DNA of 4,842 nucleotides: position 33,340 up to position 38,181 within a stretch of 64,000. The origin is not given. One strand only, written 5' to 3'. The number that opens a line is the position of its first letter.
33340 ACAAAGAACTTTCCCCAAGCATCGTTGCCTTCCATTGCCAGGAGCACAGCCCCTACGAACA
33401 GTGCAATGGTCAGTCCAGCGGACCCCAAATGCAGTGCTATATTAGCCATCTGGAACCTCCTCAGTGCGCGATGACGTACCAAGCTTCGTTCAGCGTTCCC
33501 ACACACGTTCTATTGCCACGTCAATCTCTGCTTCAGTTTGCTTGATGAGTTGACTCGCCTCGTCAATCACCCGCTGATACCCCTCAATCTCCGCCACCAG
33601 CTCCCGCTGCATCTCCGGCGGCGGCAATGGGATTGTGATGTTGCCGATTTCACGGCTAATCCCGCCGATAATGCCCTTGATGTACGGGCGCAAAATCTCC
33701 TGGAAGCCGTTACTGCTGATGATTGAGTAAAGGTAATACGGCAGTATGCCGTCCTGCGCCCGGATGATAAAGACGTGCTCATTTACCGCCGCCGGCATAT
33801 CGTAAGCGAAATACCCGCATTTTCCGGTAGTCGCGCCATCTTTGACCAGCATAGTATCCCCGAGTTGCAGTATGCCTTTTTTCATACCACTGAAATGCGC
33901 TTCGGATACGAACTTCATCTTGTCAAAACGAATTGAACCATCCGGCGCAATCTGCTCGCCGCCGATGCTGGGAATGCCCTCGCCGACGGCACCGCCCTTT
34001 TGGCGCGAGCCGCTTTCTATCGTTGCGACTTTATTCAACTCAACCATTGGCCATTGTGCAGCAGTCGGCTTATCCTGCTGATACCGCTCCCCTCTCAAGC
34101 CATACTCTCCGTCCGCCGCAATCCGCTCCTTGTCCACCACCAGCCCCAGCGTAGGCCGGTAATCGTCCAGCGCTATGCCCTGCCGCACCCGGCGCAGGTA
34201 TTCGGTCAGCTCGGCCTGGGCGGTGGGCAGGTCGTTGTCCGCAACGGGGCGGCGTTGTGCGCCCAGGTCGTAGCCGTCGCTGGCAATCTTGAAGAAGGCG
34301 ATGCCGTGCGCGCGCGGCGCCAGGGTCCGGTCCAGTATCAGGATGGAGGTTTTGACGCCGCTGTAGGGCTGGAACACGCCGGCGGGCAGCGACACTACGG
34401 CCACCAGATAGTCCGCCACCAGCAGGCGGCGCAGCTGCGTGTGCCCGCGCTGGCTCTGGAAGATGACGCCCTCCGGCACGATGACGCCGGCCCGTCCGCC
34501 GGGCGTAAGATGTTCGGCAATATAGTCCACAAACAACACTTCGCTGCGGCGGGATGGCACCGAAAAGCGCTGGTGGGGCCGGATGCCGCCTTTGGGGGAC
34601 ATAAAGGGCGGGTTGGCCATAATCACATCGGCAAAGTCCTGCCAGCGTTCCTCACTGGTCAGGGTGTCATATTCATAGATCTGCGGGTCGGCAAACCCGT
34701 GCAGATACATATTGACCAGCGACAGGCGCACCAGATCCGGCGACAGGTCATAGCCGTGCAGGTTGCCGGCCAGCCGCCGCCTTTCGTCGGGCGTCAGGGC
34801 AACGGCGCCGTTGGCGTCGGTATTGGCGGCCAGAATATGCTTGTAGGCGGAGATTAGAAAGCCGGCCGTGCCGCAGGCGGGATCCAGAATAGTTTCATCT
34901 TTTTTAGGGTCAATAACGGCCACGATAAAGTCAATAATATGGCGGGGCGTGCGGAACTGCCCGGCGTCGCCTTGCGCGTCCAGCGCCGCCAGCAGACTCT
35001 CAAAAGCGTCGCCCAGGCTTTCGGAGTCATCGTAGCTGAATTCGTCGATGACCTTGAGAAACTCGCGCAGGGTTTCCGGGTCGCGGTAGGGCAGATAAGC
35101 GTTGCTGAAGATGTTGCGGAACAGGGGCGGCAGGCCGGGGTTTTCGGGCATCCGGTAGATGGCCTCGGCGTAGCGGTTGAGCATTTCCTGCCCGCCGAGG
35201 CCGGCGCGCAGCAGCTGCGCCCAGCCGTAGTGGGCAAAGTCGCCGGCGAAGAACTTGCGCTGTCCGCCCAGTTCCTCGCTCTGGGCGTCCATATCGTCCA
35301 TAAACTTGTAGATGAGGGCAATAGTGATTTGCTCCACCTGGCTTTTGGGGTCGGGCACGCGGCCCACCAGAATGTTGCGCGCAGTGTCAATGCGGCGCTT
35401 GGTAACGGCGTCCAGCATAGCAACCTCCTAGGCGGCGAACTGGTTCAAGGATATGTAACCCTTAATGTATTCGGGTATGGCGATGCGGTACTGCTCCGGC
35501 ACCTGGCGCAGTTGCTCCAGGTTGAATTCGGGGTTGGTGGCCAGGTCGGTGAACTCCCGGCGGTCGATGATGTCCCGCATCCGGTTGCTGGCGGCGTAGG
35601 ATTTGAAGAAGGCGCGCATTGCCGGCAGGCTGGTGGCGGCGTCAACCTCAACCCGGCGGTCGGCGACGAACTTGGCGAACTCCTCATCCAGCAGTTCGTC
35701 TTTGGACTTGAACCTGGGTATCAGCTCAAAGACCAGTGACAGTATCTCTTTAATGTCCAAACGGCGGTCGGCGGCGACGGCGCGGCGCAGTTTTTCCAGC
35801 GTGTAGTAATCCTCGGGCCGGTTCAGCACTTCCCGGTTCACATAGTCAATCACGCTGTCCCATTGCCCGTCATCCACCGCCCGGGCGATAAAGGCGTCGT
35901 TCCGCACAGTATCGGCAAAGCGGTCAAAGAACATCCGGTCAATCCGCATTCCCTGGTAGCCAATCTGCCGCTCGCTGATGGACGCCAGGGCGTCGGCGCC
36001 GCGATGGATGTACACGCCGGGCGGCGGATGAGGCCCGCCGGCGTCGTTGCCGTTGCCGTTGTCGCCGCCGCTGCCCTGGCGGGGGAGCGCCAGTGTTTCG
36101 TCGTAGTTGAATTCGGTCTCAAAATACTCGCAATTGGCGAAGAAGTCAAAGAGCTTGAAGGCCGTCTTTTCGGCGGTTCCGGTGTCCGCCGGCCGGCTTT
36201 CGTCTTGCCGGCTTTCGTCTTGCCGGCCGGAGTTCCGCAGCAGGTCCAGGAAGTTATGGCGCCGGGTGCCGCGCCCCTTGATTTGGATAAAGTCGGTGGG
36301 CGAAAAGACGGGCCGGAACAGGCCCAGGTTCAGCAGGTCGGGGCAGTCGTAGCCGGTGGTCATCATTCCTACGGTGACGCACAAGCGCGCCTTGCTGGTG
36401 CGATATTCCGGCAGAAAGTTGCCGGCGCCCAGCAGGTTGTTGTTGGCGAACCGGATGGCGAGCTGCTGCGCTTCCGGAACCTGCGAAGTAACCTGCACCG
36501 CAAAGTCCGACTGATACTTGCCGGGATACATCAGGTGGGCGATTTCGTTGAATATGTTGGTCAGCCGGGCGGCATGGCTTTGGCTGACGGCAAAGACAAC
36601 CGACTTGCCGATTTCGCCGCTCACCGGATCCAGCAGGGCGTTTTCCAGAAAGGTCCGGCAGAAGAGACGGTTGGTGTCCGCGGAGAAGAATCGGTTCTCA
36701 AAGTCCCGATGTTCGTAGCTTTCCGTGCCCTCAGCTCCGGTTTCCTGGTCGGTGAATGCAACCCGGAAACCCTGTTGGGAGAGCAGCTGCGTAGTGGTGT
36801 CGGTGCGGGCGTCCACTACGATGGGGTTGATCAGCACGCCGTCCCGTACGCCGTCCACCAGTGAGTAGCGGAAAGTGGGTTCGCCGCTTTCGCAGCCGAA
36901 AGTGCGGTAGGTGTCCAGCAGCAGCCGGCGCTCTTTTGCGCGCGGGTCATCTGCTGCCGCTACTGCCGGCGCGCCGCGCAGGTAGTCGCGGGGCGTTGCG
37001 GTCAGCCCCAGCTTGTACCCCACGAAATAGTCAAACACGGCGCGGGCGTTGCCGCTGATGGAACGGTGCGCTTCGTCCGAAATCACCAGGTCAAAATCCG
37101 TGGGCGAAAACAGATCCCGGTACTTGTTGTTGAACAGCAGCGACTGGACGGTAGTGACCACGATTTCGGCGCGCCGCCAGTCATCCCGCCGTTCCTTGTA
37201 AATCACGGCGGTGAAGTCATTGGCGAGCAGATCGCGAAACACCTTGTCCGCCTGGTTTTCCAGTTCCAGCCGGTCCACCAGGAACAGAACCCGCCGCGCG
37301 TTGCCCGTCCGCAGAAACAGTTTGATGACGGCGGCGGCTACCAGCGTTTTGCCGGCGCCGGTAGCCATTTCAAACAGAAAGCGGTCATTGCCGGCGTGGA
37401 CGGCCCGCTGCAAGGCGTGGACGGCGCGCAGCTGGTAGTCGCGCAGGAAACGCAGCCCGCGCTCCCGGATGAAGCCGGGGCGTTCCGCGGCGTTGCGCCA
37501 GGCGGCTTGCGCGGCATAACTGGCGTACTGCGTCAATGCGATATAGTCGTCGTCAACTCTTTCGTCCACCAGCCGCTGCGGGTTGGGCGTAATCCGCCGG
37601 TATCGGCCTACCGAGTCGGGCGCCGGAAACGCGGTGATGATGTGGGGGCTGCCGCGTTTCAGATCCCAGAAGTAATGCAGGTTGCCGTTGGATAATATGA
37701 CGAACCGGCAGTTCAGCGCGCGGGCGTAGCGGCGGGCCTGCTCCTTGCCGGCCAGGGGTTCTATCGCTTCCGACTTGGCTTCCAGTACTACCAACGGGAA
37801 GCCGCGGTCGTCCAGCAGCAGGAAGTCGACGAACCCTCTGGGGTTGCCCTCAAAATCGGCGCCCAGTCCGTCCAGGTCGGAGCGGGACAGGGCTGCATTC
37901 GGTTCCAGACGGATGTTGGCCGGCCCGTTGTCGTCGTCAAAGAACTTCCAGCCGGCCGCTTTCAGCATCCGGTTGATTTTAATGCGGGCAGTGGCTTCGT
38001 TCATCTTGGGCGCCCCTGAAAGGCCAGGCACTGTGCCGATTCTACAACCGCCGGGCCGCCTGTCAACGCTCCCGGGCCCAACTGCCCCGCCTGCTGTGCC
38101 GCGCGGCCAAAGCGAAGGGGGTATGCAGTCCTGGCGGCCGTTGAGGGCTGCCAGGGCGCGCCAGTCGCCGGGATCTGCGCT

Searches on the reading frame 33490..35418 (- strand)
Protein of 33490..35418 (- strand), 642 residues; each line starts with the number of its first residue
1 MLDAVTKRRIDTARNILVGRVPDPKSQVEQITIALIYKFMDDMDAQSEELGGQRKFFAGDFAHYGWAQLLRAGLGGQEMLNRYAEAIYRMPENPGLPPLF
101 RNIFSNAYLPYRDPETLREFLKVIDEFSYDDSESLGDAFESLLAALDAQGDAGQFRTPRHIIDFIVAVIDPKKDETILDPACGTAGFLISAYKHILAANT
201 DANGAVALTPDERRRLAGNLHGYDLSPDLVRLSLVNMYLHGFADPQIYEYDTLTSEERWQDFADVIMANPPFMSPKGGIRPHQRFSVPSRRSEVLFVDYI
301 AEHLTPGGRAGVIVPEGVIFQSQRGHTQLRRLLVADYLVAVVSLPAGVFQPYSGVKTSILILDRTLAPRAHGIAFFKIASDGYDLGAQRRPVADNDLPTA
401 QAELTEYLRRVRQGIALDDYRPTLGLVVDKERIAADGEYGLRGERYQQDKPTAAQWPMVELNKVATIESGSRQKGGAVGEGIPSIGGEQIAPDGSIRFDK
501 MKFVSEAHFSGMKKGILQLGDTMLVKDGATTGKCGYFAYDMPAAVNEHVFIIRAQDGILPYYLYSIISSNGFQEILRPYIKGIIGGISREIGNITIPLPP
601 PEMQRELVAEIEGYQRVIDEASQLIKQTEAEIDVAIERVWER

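Call 58: search_protein_families(library=pfam, proteins=[window:33490-35418:-], max_evalue=0.001)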
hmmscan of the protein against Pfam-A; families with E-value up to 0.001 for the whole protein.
window:33490-35418:- (642 aa): 2 families
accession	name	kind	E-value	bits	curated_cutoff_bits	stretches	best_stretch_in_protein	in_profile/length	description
PF02384.22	N6_Mtase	-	1.3e-46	159.8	20.4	1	132-450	3-306/311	N-6 DNA Methylase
PF01170.24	UPF0020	-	0.00024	21.3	22.3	1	166-272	21-131/197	RMKL-like, methyltransferase domain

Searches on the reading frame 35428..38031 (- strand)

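Call 15: search_protein_families(library=pfam, proteins=[window:35428-38031:-], max_evalue=0.001)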
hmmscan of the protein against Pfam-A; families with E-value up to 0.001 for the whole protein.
window:35428-38031:- (867 aa): 5 families
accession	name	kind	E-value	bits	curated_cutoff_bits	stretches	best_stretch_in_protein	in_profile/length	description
PF04851.21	ResIII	-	2.8e-35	122.1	22.5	1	196-348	4-163/164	Type III restriction enzyme, res subunit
PF18766.7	SWI2_SNF2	-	3.9e-14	53.3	26.7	1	199-411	1-195/221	SWI2/SNF2 ATPase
PF00270.35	DEAD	-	2.4e-10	40.8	26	1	199-347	3-160/167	DEAD/DEAH box helicase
PF04313.20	HSDR_N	-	1.6e-07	31.8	25.1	1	62-127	122-195/198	Type I restriction enzyme R protein N terminus (HSDR_N)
PF13588.12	HSDR_N_2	-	1.8e-07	31.6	25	1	65-127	36-99/110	Type I restriction enzyme R protein N terminus (HSDR_N)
